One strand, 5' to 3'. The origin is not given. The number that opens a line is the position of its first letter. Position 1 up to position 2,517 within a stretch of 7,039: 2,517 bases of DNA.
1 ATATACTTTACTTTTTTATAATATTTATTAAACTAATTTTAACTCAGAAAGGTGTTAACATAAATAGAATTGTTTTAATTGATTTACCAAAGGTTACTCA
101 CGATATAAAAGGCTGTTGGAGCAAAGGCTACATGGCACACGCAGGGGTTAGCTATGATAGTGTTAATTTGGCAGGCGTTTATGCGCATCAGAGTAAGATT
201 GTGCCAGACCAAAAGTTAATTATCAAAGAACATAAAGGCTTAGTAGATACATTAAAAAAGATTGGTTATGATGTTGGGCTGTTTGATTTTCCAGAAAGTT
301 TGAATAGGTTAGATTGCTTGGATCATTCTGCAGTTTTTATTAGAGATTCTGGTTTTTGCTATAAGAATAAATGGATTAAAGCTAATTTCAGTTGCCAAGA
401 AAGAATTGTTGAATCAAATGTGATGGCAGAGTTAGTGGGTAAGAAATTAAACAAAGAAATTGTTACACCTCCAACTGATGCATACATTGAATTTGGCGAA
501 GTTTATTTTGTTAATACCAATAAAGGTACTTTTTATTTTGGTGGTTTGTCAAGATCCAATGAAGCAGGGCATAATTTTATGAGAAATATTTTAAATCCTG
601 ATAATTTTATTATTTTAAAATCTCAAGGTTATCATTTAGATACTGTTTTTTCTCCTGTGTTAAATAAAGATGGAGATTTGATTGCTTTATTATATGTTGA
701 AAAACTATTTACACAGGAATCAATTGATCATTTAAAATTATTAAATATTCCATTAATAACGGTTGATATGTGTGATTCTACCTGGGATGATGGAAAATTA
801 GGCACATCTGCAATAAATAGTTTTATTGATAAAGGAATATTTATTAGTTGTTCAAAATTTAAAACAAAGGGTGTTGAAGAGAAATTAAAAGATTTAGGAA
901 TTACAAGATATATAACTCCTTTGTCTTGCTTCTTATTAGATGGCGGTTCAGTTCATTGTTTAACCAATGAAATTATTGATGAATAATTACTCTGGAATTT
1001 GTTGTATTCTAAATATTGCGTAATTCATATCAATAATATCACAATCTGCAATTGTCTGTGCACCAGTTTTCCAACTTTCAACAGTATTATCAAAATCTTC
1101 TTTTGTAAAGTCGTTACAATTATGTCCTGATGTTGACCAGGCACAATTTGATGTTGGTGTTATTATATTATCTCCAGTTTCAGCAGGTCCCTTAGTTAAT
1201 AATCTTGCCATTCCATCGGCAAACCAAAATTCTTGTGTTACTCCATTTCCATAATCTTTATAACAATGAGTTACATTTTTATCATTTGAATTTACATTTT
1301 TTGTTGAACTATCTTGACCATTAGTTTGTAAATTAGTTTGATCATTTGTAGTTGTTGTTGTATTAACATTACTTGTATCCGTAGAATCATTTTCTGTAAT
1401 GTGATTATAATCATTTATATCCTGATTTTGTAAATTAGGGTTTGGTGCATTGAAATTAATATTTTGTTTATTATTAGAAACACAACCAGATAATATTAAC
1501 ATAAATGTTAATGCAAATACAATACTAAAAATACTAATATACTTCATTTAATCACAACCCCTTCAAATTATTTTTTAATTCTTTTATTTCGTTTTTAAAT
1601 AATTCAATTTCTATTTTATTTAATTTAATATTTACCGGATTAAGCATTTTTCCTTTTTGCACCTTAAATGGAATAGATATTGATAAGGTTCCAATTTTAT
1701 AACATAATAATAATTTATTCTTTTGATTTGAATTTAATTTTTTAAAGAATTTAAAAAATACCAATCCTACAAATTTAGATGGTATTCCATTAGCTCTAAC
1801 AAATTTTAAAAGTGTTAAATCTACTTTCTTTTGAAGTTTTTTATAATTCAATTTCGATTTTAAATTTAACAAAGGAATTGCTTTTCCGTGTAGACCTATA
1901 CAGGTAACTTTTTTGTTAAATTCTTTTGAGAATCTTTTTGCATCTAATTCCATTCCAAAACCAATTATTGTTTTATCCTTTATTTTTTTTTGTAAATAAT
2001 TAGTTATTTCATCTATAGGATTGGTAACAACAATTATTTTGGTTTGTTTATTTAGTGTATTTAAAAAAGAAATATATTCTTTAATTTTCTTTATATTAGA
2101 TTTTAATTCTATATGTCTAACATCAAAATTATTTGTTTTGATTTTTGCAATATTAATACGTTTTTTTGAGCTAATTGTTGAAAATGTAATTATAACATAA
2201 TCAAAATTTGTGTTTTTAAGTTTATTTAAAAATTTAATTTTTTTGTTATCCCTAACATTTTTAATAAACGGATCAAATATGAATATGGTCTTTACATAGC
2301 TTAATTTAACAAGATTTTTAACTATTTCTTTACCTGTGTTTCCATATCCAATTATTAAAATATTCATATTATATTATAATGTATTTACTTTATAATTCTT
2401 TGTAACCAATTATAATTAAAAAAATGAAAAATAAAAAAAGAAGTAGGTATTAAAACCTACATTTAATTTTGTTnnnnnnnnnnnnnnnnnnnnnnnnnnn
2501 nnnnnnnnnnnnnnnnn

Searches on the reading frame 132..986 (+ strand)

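Call 4: search_protein_families(library=pfam, proteins=[window:132-986:+], max_evalue=0.01)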
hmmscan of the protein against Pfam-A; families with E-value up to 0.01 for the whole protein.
window:132-986:+ (284 aa): 1 family
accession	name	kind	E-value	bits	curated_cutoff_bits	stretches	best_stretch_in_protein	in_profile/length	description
PF19420.4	DDAH_eukar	-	5.4e-05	23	23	1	27-155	25-156/291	N,N dimethylarginine dimethylhydrolase, eukaryotic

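Call 5: search_protein_families(library=ncbifam, proteins=[window:132-986:+], max_evalue=0.01)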
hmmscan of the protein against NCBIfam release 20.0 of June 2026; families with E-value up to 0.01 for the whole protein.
window:132-986:+ (284 aa): 5 families
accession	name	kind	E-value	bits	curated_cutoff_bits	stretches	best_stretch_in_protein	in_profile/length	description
NF045659.1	DiMArgaseDdahMtb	equivalog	1.2e-09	37.7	300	1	25-281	50-283/283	dimethylargininase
NF052232.1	Arg_dihydro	equivalog_domain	4.6e-08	32.6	450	1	67-278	64-264/266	arginine dihydrolase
NF045658.1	DiMArgaseDdah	equivalog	2.9e-06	27.3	450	1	24-222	25-211/254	dimethylargininase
NF052231.1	bifunc_ArgZ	exception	2.9e-06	25.8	1025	1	67-281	66-269/696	bifunctional arginine dihydrolase/ornithine cyclodeaminase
NF045660.1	DiMthArgaseDdahStm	equivalog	0.0024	17.7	340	1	15-160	14-148/249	dimethylargininase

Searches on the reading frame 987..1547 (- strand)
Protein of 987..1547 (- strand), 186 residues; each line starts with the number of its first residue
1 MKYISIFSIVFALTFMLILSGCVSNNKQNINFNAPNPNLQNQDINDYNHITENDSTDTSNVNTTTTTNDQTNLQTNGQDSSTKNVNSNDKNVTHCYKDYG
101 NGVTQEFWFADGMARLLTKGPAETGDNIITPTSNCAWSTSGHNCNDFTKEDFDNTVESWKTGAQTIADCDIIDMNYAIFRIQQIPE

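Call 4: search_protein_families(library=pfam, proteins=[window:987-1547:-], max_evalue=0.01)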
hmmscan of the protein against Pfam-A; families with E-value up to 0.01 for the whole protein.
window:987-1547:- (186 aa): 0 families

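Call 5: search_protein_families(library=ncbifam, proteins=[window:987-1547:-], max_evalue=0.01)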
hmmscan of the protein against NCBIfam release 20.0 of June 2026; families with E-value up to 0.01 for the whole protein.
window:987-1547:- (186 aa): 1 family
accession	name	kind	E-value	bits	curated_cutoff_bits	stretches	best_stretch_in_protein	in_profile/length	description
NF038340.1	SAR2788_fam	subfamily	0.0081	16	50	0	4-96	3-97/177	SAR2788 family putative toxin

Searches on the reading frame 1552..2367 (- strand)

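Call 4: search_protein_families(library=pfam, proteins=[window:1552-2367:-], max_evalue=0.01)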
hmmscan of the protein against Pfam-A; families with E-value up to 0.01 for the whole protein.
window:1552-2367:- (271 aa): 2 families
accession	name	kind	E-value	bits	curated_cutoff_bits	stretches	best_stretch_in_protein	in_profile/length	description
PF08885.17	GSCFA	-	0.0017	18.6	25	1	54-131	97-181/237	GSCFA family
PF02254.24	TrkA_N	-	0.0037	18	23.8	0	3-41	1-37/116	TrkA-N domain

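Call 5: search_protein_families(library=ncbifam, proteins=[window:1552-2367:-], max_evalue=0.01)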
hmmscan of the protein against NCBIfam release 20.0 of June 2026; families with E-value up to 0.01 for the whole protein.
window:1552-2367:- (271 aa): 4 families
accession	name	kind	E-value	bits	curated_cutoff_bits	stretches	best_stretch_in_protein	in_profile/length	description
NF004863.0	PRK06223.1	subfamily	3.2e-14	52.8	283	1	2-154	5-161/313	malate dehydrogenase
TIGR01771.1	L-LDH-NAD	equivalog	6.4e-10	38.8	303.55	1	5-153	1-153/299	L-lactate dehydrogenase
TIGR01763.1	MalateDH_bact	equivalog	0.00016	21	351.85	1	2-147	3-152/305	malate dehydrogenase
NF000824.0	PRK00066.1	subfamily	0.00022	20.6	339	1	3-154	9-164/316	L-lactate dehydrogenase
